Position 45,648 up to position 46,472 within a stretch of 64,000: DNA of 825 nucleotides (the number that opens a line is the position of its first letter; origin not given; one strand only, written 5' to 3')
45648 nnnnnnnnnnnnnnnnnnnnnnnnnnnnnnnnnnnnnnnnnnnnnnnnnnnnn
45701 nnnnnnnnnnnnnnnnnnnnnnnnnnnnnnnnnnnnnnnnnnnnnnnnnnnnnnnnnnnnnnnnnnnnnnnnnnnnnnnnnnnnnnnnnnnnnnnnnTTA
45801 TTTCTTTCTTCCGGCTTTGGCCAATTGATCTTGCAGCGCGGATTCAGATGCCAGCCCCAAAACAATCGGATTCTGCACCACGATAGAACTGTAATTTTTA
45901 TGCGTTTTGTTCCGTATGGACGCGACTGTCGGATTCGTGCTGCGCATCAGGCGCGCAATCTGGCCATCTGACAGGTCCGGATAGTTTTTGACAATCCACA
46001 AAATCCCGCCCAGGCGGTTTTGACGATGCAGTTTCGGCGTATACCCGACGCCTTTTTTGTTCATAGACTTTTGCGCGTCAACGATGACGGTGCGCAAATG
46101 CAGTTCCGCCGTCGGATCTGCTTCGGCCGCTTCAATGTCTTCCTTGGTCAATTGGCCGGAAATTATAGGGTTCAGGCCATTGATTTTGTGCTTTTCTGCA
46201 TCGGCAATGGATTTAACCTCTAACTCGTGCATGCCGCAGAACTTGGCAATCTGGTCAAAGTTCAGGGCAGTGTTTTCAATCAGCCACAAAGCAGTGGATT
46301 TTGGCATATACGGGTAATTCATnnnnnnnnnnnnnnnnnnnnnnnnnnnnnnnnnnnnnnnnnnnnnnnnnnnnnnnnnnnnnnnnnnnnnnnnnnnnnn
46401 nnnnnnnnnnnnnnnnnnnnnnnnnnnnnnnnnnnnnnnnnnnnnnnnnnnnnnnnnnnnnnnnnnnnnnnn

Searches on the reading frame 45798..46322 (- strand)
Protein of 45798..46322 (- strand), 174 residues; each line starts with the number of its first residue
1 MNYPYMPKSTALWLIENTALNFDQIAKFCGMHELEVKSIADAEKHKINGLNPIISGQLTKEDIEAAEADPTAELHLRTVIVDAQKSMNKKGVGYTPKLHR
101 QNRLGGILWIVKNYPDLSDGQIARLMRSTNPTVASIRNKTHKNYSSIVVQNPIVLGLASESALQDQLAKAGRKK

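Call 6: search_protein_families(library=pfam, proteins=[window:45798-46322:-])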
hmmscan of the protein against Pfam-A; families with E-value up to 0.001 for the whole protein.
window:45798-46322:- (174 aa): 1 family
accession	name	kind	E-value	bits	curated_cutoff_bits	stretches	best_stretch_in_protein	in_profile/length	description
PF06242.16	TrcR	-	7.7e-39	133.4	22.2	1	34-170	1-137/139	Transcriptional cell cycle regulator TrcR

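Call 10: find_encoding_contigs(protein=window:45798-46322:-, flank=3000, max_places=6)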
Protein window:45798-46322:- (174 aa): 1 contig read that carries it; 1 place shown.
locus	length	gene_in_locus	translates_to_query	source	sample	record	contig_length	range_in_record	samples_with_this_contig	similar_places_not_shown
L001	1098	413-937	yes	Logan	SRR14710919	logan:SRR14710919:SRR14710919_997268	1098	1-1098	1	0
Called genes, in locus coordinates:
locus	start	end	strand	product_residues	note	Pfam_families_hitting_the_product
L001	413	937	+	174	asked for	PF06242:TrcR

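Call 11: find_related_loci(query=window:45798-46322:-, collection=genome_contigs, flank=3000)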
Query window:45798-46322:- (174 aa) in genome_contigs; peptide patterns used: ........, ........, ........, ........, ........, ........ (x = any residue, [..] = any of these).
484 stretches matched a pattern; 271 encode a relative of the query (tblastn E <= 1e-3); the best 80 are kept; 80 distinct loci.
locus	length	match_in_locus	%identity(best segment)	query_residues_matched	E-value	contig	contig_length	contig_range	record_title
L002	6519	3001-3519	80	1-173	3e-94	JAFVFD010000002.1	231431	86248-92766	MAG: Alphaproteobacteria bacterium isolate RGIG5114 Roe_deer_Rumen.Co__c419032, whole genome shotgun sequence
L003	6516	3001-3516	78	1-172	2e-94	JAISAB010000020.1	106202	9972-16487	MAG: Rickettsiales bacterium isolate Gx481_bin12 k119_867209, whole genome shotgun sequence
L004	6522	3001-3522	78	1-174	4e-94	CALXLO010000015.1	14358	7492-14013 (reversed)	MAG: uncultured Alphaproteobacteria bacterium isolate BRZ_DB__bin25 genome assembly, contig: BRZ_DB__NODE_4979_length_14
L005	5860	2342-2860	80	1-173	6e-94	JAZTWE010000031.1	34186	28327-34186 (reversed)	MAG: Candidatus Enterousia sp. isolate T1900045334_YK20190023.MAGScoT_cleanbin_000100 SGB_6575_k141_3885124, whole genom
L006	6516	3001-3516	79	1-172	3e-94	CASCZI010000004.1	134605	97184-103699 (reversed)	MAG: uncultured Alphaproteobacteria bacterium isolate single-wildmice_C1226.41_1675168162 genome assembly, contig: NODE_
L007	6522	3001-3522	78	1-174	8e-94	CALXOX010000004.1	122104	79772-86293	MAG: uncultured Alphaproteobacteria bacterium isolate BRZ_MD__bin1 genome assembly, contig: BRZ_MD__NODE_198_length_1221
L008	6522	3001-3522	78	1-174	1e-93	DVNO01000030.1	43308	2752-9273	MAG TPA_asm: Candidatus Enterousia avicola isolate CHK136-897 CHK136__C163407_L43308_ERR2241905, whole genome shotgun se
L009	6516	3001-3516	78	1-172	1e-93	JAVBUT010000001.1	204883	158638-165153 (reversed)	MAG: Alphaproteobacteria bacterium isolate EPI_MAG_00286 c_000008725302, whole genome shotgun sequence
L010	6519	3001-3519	79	1-173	1e-93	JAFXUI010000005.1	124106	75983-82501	MAG: Alphaproteobacteria bacterium isolate RGIG6753 Sheep_Rumen-3__c874618, whole genome shotgun sequence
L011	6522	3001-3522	78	1-174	2e-93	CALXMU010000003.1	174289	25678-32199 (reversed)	MAG: uncultured Alphaproteobacteria bacterium isolate BRZ_MD__bin57 genome assembly, contig: BRZ_MD__NODE_94_length_1742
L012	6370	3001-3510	80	1-170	3e-93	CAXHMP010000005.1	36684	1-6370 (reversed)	MAG: uncultured Alphaproteobacteria bacterium isolate ena-SAMPLE-TAB-22-03-2024-10:43:23:853-115553 genome assembly, con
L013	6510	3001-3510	78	1-170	3e-93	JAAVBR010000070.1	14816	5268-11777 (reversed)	MAG: bacterium isolate Mgla_MAG_4-bin_5 c_000000171534, whole genome shotgun sequence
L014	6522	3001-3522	76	1-174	3e-93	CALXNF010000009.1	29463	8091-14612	MAG: uncultured Alphaproteobacteria bacterium isolate E02__bin305 genome assembly, contig: E02__k127_4219730, whole geno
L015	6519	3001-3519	78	1-173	3e-93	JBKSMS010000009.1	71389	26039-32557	MAG: Alphaproteobacteria bacterium isolate 82_22-119 k141_2459408, whole genome shotgun sequence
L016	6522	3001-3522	79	1-174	2e-93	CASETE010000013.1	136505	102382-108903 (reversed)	uncultured proteobacterium isolate SI.O98.metabat-bins.90 genome assembly, contig: SI.O98.metabat-bins.90.fa_k141_265550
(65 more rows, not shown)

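Call 15: find_related_loci(query=window:45798-46322:-, collection=metagenome_contigs, flank=2500)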
Query window:45798-46322:- (174 aa) in metagenome_contigs; peptide patterns used: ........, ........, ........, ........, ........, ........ (x = any residue, [..] = any of these).
482 stretches matched a pattern; 126 encode a relative of the query (tblastn E <= 1e-3); the best 80 are kept; 80 distinct loci.
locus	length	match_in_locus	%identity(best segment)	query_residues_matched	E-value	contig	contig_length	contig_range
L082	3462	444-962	79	1-173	2e-94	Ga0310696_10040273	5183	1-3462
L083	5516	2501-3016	80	1-172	7e-94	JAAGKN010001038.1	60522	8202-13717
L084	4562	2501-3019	80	1-173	8e-94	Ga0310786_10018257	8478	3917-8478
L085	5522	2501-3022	79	1-174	5e-94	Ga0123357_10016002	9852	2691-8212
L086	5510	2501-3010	79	1-170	2e-93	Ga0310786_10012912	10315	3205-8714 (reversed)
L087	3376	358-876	79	1-173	1e-93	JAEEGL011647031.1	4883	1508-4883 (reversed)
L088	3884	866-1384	78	1-173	2e-93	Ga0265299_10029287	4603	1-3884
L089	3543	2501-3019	80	1-173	1e-93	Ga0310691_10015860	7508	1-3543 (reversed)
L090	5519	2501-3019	77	1-173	2e-93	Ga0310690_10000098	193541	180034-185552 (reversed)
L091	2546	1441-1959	79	1-173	5e-96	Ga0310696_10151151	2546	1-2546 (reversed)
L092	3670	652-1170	78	1-173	3e-93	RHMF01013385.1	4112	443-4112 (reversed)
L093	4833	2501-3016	78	1-172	5e-93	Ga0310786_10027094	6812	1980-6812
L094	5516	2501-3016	78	1-172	9e-93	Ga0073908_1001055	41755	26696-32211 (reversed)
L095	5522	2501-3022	76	1-174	9e-93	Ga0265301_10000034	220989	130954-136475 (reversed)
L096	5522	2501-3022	76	1-174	9e-93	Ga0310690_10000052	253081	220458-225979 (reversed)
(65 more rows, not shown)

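Call 21: find_homologous_proteins(query=window:45798-46322:-, max_evalue=1e-40)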
Query window:45798-46322:- (174 aa): 320 proteins with E <= 1e-40 among 2060 candidates; the best 120 are listed.
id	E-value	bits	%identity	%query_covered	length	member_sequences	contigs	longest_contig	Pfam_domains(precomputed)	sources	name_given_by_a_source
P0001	5.5e-105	366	100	97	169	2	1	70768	PF06242.17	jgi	jgi:hypothetical protein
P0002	3.0e-88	312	81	95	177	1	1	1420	PF06242.17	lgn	-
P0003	1.1e-86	307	78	99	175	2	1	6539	PF06242.17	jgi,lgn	-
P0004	2.6e-86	305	82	98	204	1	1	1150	PF06242.17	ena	-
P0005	2.9e-86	305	79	97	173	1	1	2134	PF06242.17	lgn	-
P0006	3.3e-86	305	80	100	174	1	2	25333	PF06242.17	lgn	-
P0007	4.2e-86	305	80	99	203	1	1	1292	PF06242.17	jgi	jgi:hypothetical protein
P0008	6.4e-86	304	80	95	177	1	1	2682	PF06242.17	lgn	-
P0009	8.5e-86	304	80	99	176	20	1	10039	PF06242.17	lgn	-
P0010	1.4e-85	303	80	98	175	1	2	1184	PF06242.17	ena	-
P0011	1.5e-85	303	77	99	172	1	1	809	PF06242.17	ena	-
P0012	1.6e-85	303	79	99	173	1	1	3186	PF06242.17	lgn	-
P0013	2.3e-85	302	79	97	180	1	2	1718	PF06242.17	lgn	-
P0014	2.7e-85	302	79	100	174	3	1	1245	PF06242.17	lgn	-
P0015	3.3e-85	302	79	99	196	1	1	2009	PF06242.17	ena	-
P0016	4.4e-85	301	77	97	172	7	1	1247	PF06242.17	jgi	-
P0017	5.0e-85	301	79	100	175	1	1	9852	PF06242.17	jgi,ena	-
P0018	5.3e-85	301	78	95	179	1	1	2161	PF06242.17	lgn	-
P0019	6.1e-85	301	76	99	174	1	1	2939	PF06242.17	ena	-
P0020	6.9e-85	301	79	99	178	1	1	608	PF06242.17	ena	-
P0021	7.9e-85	301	78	99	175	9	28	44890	PF06242.17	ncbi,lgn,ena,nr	ncbi:MAG: DUF1013 domain-containing protein [Alphaproteobacteria bacterium]|nr:DUF1013 domain-contai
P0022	1.1e-84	300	79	100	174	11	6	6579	PF06242.17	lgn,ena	-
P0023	1.2e-84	300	77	98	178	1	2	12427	PF06242.17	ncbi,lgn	-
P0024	1.4e-84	300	77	99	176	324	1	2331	PF06242.17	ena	-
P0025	1.8e-84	299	76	98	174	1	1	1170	PF06242.17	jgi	jgi:hypothetical protein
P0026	1.8e-84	299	76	99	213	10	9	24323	PF06242.17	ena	-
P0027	1.9e-84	299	76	99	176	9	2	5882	PF06242.17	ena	-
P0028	2.2e-84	299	79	95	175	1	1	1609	PF06242.17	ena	-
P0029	2.3e-84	299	77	100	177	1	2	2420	PF06242.17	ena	-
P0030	2.3e-84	299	79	99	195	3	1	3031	PF06242.17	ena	-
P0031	2.4e-84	299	76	99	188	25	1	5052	PF06242.17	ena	-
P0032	2.7e-84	299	78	98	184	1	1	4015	PF06242.17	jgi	jgi:hypothetical protein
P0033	2.7e-84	299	77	100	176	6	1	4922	PF06242.17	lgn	-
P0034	2.9e-84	299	78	99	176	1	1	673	PF06242.17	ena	-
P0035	3.3e-84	299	76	99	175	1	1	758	PF06242.17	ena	-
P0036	3.4e-84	299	76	99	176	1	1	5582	PF06242.17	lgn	-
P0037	3.8e-84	298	76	99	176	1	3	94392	PF06242.17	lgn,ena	-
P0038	4.4e-84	298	77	99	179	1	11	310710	PF06242.17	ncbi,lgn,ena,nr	ncbi:MAG: DUF1013 domain-containing protein [Alphaproteobacteria bacterium]|nr:DUF1013 domain-contai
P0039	4.5e-84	298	79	98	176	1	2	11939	PF06242.17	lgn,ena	-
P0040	4.7e-84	298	77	100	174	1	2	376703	PF06242.17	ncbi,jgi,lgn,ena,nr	ncbi:MAG: DUF1013 domain-containing protein [Alphaproteobacteria bacterium]|nr:DUF1013 domain-contai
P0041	4.8e-84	298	76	99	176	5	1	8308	PF06242.17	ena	-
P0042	4.9e-84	298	78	98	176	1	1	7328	PF06242.17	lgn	-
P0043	5.7e-84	298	77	99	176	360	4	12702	PF06242.17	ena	-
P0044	5.9e-84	298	79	97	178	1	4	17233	PF06242.17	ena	-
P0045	6.2e-84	298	76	100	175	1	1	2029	PF06242.17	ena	-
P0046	6.3e-84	298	77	99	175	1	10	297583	PF06242.17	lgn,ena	-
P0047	6.5e-84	298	76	100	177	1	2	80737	PF06242.17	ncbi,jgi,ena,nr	ncbi:MAG: DUF1013 domain-containing protein [Proteobacteria bacterium]|nr:DUF1013 domain-containing 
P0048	8.0e-84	297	77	99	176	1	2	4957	PF06242.17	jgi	-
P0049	8.6e-84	297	79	95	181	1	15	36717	PF06242.17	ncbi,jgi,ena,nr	ncbi:MAG: DUF1013 domain-containing protein [Alphaproteobacteria bacterium]|nr:DUF1013 domain-contai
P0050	1.1e-83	297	77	99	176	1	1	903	PF06242.17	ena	-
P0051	1.2e-83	297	78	99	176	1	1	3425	PF06242.17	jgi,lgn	-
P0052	1.7e-83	296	77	99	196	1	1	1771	PF06242.17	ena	-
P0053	2.0e-83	296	77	98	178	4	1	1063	PF06242.17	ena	-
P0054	2.3e-83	296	78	98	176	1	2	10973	PF06242.17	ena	-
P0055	2.4e-83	296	77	99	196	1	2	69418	PF06242.17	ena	-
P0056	2.4e-83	296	77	99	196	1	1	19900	PF06242.17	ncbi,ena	-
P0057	2.4e-83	296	78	95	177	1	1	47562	PF06242.17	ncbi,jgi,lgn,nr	ncbi:MAG: DUF1013 domain-containing protein [Rickettsiales bacterium]|jgi:hypothetical protein|nr:DU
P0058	2.5e-83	296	79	97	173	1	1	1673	PF06242.17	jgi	jgi:hypothetical protein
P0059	2.6e-83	296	78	95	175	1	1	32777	PF06242.17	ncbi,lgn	-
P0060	3.2e-83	295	79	95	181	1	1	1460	PF06242.17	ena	-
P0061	3.2e-83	295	77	99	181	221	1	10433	PF06242.17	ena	-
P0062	3.2e-83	295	77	99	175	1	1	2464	PF06242.17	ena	-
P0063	3.5e-83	295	78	99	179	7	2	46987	PF06242.17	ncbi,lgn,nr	ncbi:MAG: DUF1013 domain-containing protein [Proteobacteria bacterium]|nr:DUF1013 domain-containing 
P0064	3.7e-83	295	76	97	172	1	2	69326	PF06242.17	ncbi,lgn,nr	ncbi:MAG: DUF1013 domain-containing protein [Alphaproteobacteria bacterium]|nr:DUF1013 domain-contai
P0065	3.9e-83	295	78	99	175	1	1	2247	PF06242.17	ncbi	-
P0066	3.9e-83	295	76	100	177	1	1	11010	PF06242.17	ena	-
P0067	4.1e-83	295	78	99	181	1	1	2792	PF06242.17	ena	-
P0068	4.6e-83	295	74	99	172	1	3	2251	PF06242.17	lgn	-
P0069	5.2e-83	295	77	99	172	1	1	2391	PF06242.17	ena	-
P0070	5.7e-83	295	76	99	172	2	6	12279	PF06242.17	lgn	-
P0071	6.0e-83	294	76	98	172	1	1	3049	PF06242.17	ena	-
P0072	6.6e-83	294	77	98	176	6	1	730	PF06242.17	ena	-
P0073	7.3e-83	294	76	99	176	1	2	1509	PF06242.17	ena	-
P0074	7.4e-83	294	76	100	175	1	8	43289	PF06242.17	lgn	-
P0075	7.7e-83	294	76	100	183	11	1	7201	PF06242.17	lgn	-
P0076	8.2e-83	294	73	99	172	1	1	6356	PF06242.17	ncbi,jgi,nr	ncbi:MAG: DUF1013 domain-containing protein [Rickettsiales bacterium]|jgi:hypothetical protein|nr:DU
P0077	8.6e-83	294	78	98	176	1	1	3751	PF06242.17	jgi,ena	-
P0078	1.0e-82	294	76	97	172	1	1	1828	PF06242.17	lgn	-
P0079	1.1e-82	294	78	95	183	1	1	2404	PF06242.17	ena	-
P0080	1.2e-82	294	79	95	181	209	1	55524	PF06242.17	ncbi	-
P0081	1.3e-82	293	75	99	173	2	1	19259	PF06242.17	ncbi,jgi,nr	ncbi:MAG: DUF1013 domain-containing protein [Rickettsiales bacterium]|jgi:hypothetical protein|nr:DU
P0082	1.4e-82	293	74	100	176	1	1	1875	PF06242.17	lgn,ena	-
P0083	1.4e-82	293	76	100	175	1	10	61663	PF06242.17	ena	-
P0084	1.5e-82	293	76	99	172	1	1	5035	PF06242.17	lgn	-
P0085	1.5e-82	293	77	98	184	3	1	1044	PF06242.17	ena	-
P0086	1.6e-82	293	75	99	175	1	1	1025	PF06242.17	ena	-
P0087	2.0e-82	293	77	99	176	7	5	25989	PF06242.17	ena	-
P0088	2.3e-82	293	76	99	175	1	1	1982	PF06242.17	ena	-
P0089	2.3e-82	293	76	99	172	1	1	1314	PF06242.17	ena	-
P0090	2.4e-82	292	79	95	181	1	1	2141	PF06242.17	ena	-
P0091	2.5e-82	292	77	99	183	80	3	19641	PF06242.17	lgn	-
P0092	2.8e-82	292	75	99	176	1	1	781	PF06242.17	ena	-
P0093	2.9e-82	292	78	95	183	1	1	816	PF06242.17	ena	-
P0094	3.0e-82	292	76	99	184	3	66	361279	PF06242.17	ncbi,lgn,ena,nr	ncbi:MAG: DUF1013 domain-containing protein [Alphaproteobacteria bacterium]|nr:DUF1013 domain-contai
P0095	3.3e-82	292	76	99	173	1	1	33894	PF06242.17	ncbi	-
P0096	3.3e-82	292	76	98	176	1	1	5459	PF06242.17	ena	-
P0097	3.7e-82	292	75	100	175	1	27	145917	PF06242.17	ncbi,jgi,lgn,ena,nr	ncbi:MAG: DUF1013 domain-containing protein [Alphaproteobacteria bacterium]|jgi:hypothetical protein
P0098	4.2e-82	292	74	100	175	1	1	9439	PF06242.17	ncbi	-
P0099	4.3e-82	292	76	99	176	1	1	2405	PF06242.17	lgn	-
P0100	4.3e-82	292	75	99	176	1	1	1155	PF06242.17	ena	-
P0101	4.8e-82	292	73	100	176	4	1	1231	PF06242.17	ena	-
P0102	5.5e-82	291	76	99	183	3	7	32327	PF06242.17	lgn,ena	-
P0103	5.6e-82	291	75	99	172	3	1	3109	PF06242.17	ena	-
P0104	5.7e-82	291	78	95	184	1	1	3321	PF06242.17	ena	-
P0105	7.0e-82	291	76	97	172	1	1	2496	PF06242.17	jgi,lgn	jgi:hypothetical protein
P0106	7.1e-82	291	75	100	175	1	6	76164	PF06242.17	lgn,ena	-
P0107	7.1e-82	291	75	100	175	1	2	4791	PF06242.17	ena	-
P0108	1.0e-81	290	76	95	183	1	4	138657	PF06242.17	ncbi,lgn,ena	-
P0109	1.2e-81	290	77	99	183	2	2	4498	PF06242.17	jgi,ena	jgi:hypothetical protein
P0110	1.2e-81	290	75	100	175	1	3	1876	PF06242.17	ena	-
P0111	1.4e-81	290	78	95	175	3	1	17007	PF06242.17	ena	-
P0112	1.4e-81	290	75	99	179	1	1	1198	PF06242.17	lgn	-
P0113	1.5e-81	290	78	95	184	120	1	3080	PF06242.17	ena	-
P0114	1.5e-81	290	78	95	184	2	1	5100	PF06242.17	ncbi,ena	-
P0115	1.7e-81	290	74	100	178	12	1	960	PF06242.17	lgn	-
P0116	1.7e-81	290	76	98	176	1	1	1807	PF06242.17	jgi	jgi:hypothetical protein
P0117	1.8e-81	290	74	100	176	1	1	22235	PF06242.17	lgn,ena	-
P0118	1.8e-81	290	74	100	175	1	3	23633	PF06242.17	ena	-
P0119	2.1e-81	289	75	99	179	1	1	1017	PF06242.17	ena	-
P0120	2.2e-81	289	76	99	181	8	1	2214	PF06242.17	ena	-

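Call 22: find_encoding_contigs(protein=P0001, flank=4000, max_places=4)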
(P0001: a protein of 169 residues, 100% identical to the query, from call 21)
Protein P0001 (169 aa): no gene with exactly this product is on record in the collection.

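Call 99: search_protein_families(library=pfam, proteins=[L007:1441-2874:+])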
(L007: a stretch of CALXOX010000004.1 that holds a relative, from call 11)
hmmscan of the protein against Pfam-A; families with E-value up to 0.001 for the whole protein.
L007:1441-2874:+ (477 aa): 5 families
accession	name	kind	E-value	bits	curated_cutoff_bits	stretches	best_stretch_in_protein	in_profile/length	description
PF01406.26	tRNA-synt_1e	-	1.1e-88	298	27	1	18-331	2-299/301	tRNA synthetases class I (C) catalytic domain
PF01921.24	tRNA-synt_1f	-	1.1e-06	28.2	27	0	272-343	270-340/360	tRNA synthetases class I (K)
PF09334.17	tRNA-synt_1g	-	2.6e-06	26.9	20.1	0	38-112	13-90/391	tRNA synthetases class I (M)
PF23493.1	CysS_C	-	9.3e-05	22.9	23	1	428-470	5-47/51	Cysteinyl-tRNA ligase anticodon binding domain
PF00133.28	tRNA-synt_1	-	0.00017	21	22.7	0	241-321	332-411/414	tRNA synthetases class I (I, L, M and V)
